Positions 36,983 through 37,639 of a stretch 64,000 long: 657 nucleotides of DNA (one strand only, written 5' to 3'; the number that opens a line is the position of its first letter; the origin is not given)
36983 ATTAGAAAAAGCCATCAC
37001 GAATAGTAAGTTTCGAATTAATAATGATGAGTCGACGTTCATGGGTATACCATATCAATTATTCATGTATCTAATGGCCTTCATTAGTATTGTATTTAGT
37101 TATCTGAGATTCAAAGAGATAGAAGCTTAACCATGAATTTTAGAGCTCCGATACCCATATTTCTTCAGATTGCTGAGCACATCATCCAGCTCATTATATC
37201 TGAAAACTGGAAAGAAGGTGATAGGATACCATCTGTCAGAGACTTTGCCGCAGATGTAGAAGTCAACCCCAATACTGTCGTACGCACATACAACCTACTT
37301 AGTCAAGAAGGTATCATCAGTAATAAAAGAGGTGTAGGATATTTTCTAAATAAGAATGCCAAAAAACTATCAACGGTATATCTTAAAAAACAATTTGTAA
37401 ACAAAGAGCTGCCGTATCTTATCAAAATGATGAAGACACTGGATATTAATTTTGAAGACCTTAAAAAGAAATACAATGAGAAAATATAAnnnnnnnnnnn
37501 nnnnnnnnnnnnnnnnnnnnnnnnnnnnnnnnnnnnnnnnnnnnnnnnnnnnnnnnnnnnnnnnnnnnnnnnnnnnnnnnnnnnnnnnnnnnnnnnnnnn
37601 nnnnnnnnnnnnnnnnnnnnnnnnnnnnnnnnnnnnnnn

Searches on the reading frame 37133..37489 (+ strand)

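Call 68: search_protein_families(library=pfam, proteins=[window:37133-37489:+], max_evalue=0.0001)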
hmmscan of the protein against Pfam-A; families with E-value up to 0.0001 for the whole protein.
window:37133-37489:+ (118 aa): 2 families
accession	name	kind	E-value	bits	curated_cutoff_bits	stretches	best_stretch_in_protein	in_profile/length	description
PF00392.27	GntR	-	7.8e-12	45.1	27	1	12-71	4-63/64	Bacterial regulatory proteins, gntR family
PF02082.26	Rrf2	-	1.8e-06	28.6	30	1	28-80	19-73/132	Iron-dependent Transcriptional regulator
